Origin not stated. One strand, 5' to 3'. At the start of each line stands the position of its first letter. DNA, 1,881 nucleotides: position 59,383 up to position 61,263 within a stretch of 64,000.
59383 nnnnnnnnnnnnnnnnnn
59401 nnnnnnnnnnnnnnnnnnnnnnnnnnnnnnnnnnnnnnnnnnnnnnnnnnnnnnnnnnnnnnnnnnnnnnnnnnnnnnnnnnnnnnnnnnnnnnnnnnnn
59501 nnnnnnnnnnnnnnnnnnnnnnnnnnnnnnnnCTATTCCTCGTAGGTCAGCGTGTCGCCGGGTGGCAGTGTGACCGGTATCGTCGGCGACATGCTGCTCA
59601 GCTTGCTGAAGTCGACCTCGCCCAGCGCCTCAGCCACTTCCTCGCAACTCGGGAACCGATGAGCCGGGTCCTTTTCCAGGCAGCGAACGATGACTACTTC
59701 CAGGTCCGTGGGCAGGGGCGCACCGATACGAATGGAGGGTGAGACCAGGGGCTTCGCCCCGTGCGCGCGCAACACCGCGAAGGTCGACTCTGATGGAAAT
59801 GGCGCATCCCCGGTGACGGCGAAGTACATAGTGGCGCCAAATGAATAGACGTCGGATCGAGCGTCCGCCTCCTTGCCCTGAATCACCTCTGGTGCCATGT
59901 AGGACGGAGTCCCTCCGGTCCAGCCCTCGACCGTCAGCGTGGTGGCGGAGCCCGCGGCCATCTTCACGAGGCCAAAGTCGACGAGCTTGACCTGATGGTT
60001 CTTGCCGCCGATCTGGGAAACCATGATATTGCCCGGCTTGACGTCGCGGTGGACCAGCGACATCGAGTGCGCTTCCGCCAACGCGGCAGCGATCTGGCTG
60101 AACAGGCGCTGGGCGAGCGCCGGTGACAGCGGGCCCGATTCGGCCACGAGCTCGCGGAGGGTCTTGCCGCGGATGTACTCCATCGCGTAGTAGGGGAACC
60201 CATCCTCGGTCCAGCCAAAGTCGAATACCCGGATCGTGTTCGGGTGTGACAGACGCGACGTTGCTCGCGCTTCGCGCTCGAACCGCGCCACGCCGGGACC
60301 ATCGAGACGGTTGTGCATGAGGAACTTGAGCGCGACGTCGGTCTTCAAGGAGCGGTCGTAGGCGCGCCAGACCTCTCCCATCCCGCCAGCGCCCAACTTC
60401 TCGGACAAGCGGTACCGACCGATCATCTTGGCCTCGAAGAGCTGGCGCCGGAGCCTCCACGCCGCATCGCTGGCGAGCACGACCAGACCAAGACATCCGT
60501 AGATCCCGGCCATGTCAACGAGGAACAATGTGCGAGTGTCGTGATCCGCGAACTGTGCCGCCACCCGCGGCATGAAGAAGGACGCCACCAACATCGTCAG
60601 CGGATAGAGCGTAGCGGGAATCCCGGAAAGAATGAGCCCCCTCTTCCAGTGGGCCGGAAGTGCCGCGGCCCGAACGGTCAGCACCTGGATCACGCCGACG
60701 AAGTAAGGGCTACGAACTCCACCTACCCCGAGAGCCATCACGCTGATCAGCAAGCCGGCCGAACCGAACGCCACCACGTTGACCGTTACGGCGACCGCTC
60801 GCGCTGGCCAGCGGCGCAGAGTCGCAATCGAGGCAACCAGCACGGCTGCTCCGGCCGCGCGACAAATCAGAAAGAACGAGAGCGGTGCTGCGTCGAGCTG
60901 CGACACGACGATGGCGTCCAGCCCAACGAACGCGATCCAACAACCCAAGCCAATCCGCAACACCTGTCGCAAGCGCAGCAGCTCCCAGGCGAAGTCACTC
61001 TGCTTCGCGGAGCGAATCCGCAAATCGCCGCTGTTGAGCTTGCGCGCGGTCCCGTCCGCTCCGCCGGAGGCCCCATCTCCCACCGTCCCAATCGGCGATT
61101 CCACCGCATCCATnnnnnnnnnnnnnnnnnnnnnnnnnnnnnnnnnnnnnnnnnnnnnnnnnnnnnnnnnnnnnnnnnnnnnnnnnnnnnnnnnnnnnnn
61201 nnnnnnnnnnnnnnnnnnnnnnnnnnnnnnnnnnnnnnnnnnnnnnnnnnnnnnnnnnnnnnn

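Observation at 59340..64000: Two paralogous polytopic-membrane Ser/Thr kinases flanking a REC-histidine-kinase, plus an internally deleted kinase remnant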

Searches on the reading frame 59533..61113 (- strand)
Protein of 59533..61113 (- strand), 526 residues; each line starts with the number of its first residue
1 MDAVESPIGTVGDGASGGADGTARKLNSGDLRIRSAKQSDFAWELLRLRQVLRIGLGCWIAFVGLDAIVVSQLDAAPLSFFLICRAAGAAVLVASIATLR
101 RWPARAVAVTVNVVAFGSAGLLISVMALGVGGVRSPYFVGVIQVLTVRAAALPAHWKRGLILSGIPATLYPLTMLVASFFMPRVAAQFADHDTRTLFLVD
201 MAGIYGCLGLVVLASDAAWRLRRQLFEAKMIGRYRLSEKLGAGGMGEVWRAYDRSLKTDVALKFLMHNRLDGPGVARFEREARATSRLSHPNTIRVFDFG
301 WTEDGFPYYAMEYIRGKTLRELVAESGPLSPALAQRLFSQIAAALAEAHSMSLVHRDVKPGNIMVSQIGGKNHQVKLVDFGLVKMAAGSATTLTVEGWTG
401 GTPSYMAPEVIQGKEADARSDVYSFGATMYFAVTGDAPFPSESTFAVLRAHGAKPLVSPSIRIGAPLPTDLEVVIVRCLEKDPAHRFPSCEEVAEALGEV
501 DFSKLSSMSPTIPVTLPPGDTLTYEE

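Call 3: search_protein_families(library=pfam, proteins=[window:59533-61113:-], max_evalue=0.01)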
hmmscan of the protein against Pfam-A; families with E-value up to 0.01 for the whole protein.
window:59533-61113:- (526 aa): 6 families
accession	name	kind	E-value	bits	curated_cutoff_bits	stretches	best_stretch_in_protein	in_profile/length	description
PF00069.31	Pkinase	-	4.9e-45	154.4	31.7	1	234-492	1-256/263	Protein kinase domain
PF07714.23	PK_Tyr_Ser-Thr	-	5.8e-32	111.4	23.1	1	236-495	3-256/258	Protein tyrosine and serine/threonine kinase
PF01636.29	APH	-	3.7e-08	33.8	23.2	1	278-351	37-110/239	Phosphotransferase enzyme family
PF03109.22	ABC1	-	2.7e-05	23.9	22.9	1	310-389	146-220/244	ABC1 atypical kinase-like domain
PF06293.20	Kdo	-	0.00023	21.1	21.3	1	319-380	105-166/207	Lipopolysaccharide kinase (Kdo/WaaP) family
PF17667.7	Pkinase_fungal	-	0.0019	17.4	24.1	1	350-425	305-379/387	Fungal protein kinase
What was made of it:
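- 59533..61113 (-): minusK: an intact kinase of 523-526 aa with an N-terminal 6-TM domain and a C-terminal Hanks Ser/Thr kinase domain. The database call P0221 starts at the GTG at 61104. Pkinase 154 bits (call 3).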

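Call 7: find_encoding_contigs(protein=window:59533-61113:-, flank=10000, max_places=6)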
Protein window:59533-61113:- (526 aa): no gene with exactly this product is on record in the collection.

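Call 8: find_homologous_proteins(query=window:59533-61113:-, max_evalue=1e-10)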
Query window:59533-61113:- (526 aa): 5566 proteins with E <= 1e-10 among 8000 candidates; the best 120 are listed.
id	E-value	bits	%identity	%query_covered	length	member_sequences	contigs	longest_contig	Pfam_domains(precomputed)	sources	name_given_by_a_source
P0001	0.0e+0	1059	90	99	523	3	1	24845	PF07714.24,PF00069.32,PF01636.30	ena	-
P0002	1.7e-257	873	77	96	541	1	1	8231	PF07714.24,PF00069.32,PF01636.30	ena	-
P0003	5.3e-215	733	66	96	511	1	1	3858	PF07714.24,PF00069.32,PF03109.23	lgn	-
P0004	3.2e-203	694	61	95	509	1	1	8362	PF07714.24,PF00069.32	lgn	-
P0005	7.7e-139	482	63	65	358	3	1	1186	PF07714.24,PF00069.32,PF03109.23,PF01636.30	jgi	jgi:serine/threonine-protein kinase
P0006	1.5e-133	464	40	86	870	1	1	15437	PF06293.21,PF07714.24,PF00069.32,PF03109.23,PF17667.8,PF01636.30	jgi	-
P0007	1.1e-117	412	45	86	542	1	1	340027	PF07714.24,PF00069.32,PF01636.30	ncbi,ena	-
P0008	1.0e-115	405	44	88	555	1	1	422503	PF07714.24,PF00069.32,PF01636.30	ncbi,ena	-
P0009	2.5e-115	404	45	88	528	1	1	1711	PF07714.24,PF00069.32,PF01636.30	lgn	-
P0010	4.7e-115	403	44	88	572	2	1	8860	PF07714.24,PF00069.32,PF01636.30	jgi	jgi:serine/threonine-protein kinase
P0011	5.3e-115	403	42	95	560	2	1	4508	PF07714.24,PF00069.32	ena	-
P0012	2.6e-113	397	42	92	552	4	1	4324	PF07714.24,PF00069.32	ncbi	-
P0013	1.1e-111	392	44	88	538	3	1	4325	PF07714.24,PF00069.32,PF01636.30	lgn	-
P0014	1.1e-111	392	43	87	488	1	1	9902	PF07714.24,PF00069.32,PF01636.30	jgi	jgi:tRNA A-37 threonylcarbamoyl transferase component Bud32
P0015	1.1e-111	392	42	86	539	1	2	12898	PF07714.24,PF00069.32,PF01636.30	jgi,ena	-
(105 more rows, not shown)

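Call 9: find_encoding_contigs(protein=P0001, flank=10000, max_places=3)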
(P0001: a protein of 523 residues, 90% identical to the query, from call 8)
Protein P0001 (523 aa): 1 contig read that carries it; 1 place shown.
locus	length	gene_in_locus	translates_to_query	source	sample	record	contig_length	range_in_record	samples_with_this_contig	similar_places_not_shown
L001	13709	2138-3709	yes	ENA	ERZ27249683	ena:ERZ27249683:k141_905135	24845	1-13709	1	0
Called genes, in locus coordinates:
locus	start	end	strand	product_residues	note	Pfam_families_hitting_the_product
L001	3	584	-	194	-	?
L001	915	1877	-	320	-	PF00072:Response_reg, PF02518:HATPase_c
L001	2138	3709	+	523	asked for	PF00069:Pkinase, PF07714:PK_Tyr_Ser-Thr, PF01636:APH (faint)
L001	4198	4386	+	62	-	-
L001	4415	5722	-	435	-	PF00282:Pyridoxal_deC, PF00266:Aminotran_5 (weak)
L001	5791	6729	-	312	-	PF24096:DUF7379 (weak), PF02089:Palm_thioest (faint), PF07819:PGAP1 (weak)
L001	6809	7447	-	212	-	-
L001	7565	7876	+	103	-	PF06514:PsbU (weak), PF12836:HHH_3, PF00633:HHH (faint)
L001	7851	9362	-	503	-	PF11028:TMEM260_N, PF13231:PMT_2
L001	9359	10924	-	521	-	PF03007:WS_DGAT_cat, PF06974:WS_DGAT_C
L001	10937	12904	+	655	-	PF02737:3HCDH_N, PF00725:3HCDH (weak), PF00378:ECH_1, PF16113:ECH_2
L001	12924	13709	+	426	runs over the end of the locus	PF00108:Thiolase_N, PF02803:Thiolase_C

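Call 10: find_encoding_contigs(protein=P0002, flank=10000, max_places=3)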
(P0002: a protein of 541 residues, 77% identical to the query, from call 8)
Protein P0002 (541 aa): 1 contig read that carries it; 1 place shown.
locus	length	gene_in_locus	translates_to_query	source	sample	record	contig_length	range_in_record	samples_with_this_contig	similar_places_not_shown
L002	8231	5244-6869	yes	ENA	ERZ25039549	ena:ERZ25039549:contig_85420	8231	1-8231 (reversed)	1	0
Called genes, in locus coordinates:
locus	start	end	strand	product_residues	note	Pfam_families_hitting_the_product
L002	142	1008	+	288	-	PF02353:CMAS, PF13489:Methyltransf_23, PF08241:Methyltransf_11, PF08242:Methyltransf_12, PF13649:Methyltransf_25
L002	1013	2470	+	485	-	-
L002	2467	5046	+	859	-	PF00512:HisKA, PF13581:HATPase_c_2 (faint), PF02518:HATPase_c, PF13589:HATPase_c_3 (faint), PF00072:Response_reg, PF02518:HATPase_c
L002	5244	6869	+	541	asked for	PF00069:Pkinase, PF07714:PK_Tyr_Ser-Thr, PF01636:APH (faint)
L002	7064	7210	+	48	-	-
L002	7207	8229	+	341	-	?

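Call 11: find_encoding_contigs(protein=P0004, flank=10000, max_places=3)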
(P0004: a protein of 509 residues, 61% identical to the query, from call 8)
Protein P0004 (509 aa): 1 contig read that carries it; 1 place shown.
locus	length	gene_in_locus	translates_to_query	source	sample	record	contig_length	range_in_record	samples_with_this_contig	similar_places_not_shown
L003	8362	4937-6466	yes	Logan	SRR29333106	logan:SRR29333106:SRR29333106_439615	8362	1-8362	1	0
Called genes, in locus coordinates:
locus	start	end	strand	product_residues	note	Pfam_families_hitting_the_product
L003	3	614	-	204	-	?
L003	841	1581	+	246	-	-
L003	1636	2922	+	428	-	PF16697:Yop-YscD_cpl (weak), PF00498:FHA, PF00158:Sigma54_activat, PF14532:Sigma54_activ_2, PF00004:AAA, PF07724:AAA_2 (weak), PF07728:AAA_5, PF25601:AAA_lid_14 (weak), +2 more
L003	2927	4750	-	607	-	PF00069:Pkinase, PF07714:PK_Tyr_Ser-Thr, PF03781:FGE-sulfatase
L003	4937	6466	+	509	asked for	PF00069:Pkinase, PF07714:PK_Tyr_Ser-Thr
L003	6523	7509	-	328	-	PF00248:Aldo_ket_red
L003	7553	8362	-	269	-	?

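Call 20: find_encoding_contigs(protein=P0008, flank=10000, max_places=3)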
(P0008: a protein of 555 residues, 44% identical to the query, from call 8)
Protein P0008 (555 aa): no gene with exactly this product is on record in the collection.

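Call 21: find_encoding_contigs(protein=P0011, flank=10000, max_places=3)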
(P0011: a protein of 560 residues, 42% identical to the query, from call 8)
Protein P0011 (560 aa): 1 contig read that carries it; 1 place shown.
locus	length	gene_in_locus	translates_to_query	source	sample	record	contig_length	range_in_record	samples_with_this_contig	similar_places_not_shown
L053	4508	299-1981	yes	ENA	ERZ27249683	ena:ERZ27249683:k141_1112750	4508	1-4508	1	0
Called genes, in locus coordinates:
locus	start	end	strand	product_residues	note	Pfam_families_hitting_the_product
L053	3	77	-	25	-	?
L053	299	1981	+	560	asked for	PF00069:Pkinase, PF07714:PK_Tyr_Ser-Thr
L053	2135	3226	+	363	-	PF00072:Response_reg, PF02518:HATPase_c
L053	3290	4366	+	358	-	PF00069:Pkinase (weak)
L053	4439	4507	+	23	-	?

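Call 31: list_cluster_members(proteins=[P0008, P0007, P0011, P0001, P0129])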
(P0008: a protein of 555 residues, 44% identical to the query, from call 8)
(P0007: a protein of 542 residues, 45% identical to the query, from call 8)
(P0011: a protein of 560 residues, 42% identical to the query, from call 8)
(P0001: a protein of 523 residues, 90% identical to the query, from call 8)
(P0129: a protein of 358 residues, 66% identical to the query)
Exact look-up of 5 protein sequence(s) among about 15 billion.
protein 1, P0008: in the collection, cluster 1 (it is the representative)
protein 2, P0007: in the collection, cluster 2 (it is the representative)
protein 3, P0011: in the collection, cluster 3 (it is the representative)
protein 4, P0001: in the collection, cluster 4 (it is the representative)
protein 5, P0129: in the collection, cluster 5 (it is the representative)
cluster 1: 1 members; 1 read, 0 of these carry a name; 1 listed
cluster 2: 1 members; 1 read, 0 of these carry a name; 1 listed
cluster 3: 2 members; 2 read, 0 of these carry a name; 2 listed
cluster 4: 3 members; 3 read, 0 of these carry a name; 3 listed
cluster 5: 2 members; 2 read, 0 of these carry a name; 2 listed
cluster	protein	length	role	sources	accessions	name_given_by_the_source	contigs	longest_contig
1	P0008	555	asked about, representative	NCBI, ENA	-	-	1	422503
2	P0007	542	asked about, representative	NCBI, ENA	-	-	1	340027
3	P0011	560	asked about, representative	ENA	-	-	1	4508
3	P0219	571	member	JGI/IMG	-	-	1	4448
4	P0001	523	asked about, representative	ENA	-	-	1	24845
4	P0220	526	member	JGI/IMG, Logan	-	-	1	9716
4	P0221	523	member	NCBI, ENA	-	-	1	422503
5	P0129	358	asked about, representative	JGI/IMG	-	-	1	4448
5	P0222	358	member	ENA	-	-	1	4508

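Call 32: find_encoding_contigs(protein=window:59533-61104:-, flank=10000, max_places=3)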
Protein window:59533-61104:- (523 aa): no gene with exactly this product is on record in the collection.

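Call 34: find_encoding_contigs(protein=P0221, flank=10000, max_places=3)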
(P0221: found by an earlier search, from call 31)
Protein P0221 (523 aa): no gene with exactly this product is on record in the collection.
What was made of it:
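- The source contig could not be retrieved (calls 7, 20, 32, 34).
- Tried and rejected: Exact-sequence look-ups of the window's own proteins failed four times (calls 7, 20, 32, 34).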

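Call 37: search_protein_families(library=ncbifam, proteins=[P0008, P0221, P0011], max_evalue=0.001)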
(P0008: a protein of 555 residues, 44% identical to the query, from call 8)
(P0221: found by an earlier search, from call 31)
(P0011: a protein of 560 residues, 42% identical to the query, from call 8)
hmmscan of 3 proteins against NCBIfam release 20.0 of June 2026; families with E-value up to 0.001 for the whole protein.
P0008 (555 aa): 13 families
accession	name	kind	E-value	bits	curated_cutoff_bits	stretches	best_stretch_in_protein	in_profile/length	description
NF033483.0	PknB_PASTA_kin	equivalog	5e-83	280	450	1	274-550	7-274/563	Stk1 family PASTA domain-containing Ser/Thr kinase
NF052427.1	StpK7MSMEG_1200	equivalog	1.1e-54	185.9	900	1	271-543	4-267/601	serine/threonine protein kinase StpK7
TIGR03903.1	TOMM_kin_cyc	equivalog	7.7e-51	173.1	705.75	1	300-540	4-243/1267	TOMM system kinase/cyclase fusion protein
NF047741.1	antiphage_MADS6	equivalog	1.9e-48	165.4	460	2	381-546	305-462/612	methylation-associated defense system protein kinase MAD6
NF009651.0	PRK13184.1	equivalog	1.9e-34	118.8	839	1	274-543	2-289/932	serine/threonine-protein kinase PknD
NF053615.1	SerThrKinAfsKStmc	equivalog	4.7e-34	118.1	1300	1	270-531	9-255/809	protein serine/threonine kinase AfsK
NF038150.1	lanthi_synth_IV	equivalog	2.3e-26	92.4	650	1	274-546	189-458/851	class IV lanthionine synthetase LanL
NF033442.0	BREX_PglW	equivalog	1.4e-18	66.1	990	2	274-430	512-664/1391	BREX system serine/threonine kinase PglW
NF038151.1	lanthi_synth_III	equivalog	5.4e-10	38.3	575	1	274-479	220-425/833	class III lanthionine synthetase LanKC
NF058632.1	SerThrKinPrkT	equivalog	5.4e-08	32.2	280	1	275-411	22-153/322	serine/threonine protein kinase PrkT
NF043056.1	T4SS_LegK1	equivalog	9.8e-07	27.7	550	1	395-475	209-282/516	Dot/Icm T4SS effector kinase LegK1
TIGR03724.2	arch_bud32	equivalog_domain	4.3e-06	26.4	125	1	353-434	71-139/193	KEOPS complex kinase/ATPase Bud32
NF011463.0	PRK14879.1-4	equivalog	3.1e-05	23.5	188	1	352-434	95-168/237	Kae1-associated kinase Bud32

P0221 (523 aa): 17 families
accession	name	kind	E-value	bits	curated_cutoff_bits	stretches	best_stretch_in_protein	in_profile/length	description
NF033483.0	PknB_PASTA_kin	equivalog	5e-82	276.7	450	1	228-497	6-268/563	Stk1 family PASTA domain-containing Ser/Thr kinase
NF052427.1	StpK7MSMEG_1200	equivalog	8.9e-57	192.9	900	1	224-494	2-265/601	serine/threonine protein kinase StpK7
NF047741.1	antiphage_MADS6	equivalog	4.2e-50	170.9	460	2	333-499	303-462/612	methylation-associated defense system protein kinase MAD6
TIGR03903.1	TOMM_kin_cyc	equivalog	1.6e-44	152.1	705.75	1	255-503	4-253/1267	TOMM system kinase/cyclase fusion protein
NF009651.0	PRK13184.1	equivalog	7.4e-35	120.2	839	1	228-494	1-287/932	serine/threonine-protein kinase PknD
NF053615.1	SerThrKinAfsKStmc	equivalog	1e-31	110.4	1300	1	225-516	9-286/809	protein serine/threonine kinase AfsK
NF038150.1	lanthi_synth_IV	equivalog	2.8e-29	102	650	1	227-498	187-457/851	class IV lanthionine synthetase LanL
NF033442.0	BREX_PglW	equivalog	4.4e-20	71.1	990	2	228-384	511-664/1391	BREX system serine/threonine kinase PglW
NF058632.1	SerThrKinPrkT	equivalog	2.2e-12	46.7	280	1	230-378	22-163/322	serine/threonine protein kinase PrkT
NF038151.1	lanthi_synth_III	equivalog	2.8e-12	45.9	575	1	231-428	222-421/833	class III lanthionine synthetase LanKC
NF043056.1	T4SS_LegK1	equivalog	2.9e-10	39.4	550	1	347-423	207-277/516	Dot/Icm T4SS effector kinase LegK1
NF011463.0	PRK14879.1-4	equivalog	7.3e-10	38.7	188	1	262-382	51-162/237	Kae1-associated kinase Bud32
TIGR03724.2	arch_bud32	equivalog_domain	1.2e-08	34.7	125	1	306-383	70-134/193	KEOPS complex kinase/ATPase Bud32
NF007174.0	PRK09605.1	equivalog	4e-06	25.6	447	1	274-383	382-476/535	bifunctional N(6)-L-threonylcarbamoyladenine synthase/serine/threonine protein kinase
NF011460.0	PRK14879.1-1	equivalog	5.5e-06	25.7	199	1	307-383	89-160/232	Kae1-associated kinase Bud32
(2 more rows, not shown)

P0011 (560 aa): 12 families
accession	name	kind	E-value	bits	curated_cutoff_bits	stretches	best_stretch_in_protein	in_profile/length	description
NF033483.0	PknB_PASTA_kin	equivalog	5.1e-88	296.5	450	1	278-550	7-270/563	Stk1 family PASTA domain-containing Ser/Thr kinase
NF052427.1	StpK7MSMEG_1200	equivalog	1.2e-59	202.4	900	1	275-545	4-265/601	serine/threonine protein kinase StpK7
TIGR03903.1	TOMM_kin_cyc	equivalog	8.8e-53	179.5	705.75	1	304-544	4-243/1267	TOMM system kinase/cyclase fusion protein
NF047741.1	antiphage_MADS6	equivalog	1.8e-46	158.9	460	2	385-547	305-459/612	methylation-associated defense system protein kinase MAD6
NF009651.0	PRK13184.1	equivalog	9.8e-37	126.4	839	1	278-556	2-301/932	serine/threonine-protein kinase PknD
NF053615.1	SerThrKinAfsKStmc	equivalog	1.2e-32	113.5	1300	1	274-545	9-264/809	protein serine/threonine kinase AfsK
NF038150.1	lanthi_synth_IV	equivalog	4.1e-24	84.9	650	1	278-549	189-457/851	class IV lanthionine synthetase LanL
NF033442.0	BREX_PglW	equivalog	8.4e-22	76.8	990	1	272-552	198-490/1391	BREX system serine/threonine kinase PglW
NF043056.1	T4SS_LegK1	equivalog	2e-07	30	550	1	399-479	209-282/516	Dot/Icm T4SS effector kinase LegK1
NF038151.1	lanthi_synth_III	equivalog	2.2e-07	29.7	575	1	279-485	221-427/833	class III lanthionine synthetase LanKC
NF058632.1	SerThrKinPrkT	equivalog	2.4e-07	30.1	280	1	279-416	22-154/322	serine/threonine protein kinase PrkT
TIGR03724.2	arch_bud32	equivalog_domain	0.00038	20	125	1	357-435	71-136/193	KEOPS complex kinase/ATPase Bud32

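Call 51: predict_structure(alignment_id=A2)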
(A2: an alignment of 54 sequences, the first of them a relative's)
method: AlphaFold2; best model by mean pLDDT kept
length: 555 residues; sequences in the alignment: 54
mean_pLDDT: 85.1   pTM: 0.74
mean pLDDT of the five models: 85.1, 83.9, 83.6, 83.6, 83.6
residues with pLDDT >= 90: 394; 70-90: 54; 50-70: 26; < 50: 81
segments of 3 or more residues with pLDDT < 50: 3-73, 435-437, 439-441, 551-553
pLDDT, mean of each block of 10 residues (from residue 1): 46 40 39 40 39 36 36 63 94 96 94 90 96 98 94 98 97 96 98 96 98 98 98 98 98 97 80 85 85 92 92 88 92 96 89 95 97 97 98 94 96 94 67 50 79 93 97 98 96 98 96 98 98 98 87 47
secondary structure, 60 per line:
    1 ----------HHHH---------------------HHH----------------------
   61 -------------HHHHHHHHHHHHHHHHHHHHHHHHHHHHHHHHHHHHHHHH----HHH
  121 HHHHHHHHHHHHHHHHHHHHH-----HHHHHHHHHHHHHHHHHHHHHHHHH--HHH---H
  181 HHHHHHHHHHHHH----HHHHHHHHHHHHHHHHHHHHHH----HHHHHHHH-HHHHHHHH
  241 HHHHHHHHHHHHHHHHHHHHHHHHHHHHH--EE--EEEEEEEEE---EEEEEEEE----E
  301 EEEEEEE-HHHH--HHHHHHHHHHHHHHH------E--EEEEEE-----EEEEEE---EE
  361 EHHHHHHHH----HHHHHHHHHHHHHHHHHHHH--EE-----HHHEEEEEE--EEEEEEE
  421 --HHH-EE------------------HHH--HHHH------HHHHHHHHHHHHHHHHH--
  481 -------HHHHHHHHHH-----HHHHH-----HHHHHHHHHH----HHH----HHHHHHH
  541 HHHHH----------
elements in order: H11-14 H74-113 H118-141 H147-171 H180-193 H198-219 H224-231 H233-269 E276-284 E288-295 E300-307 H309-312 H315-329 E339-344 E350-355 E359-361 H362-369 H374-393 E406-411 E414-420 H452-455 H462-478 H488-497 H503-507 H513-522 H534-545
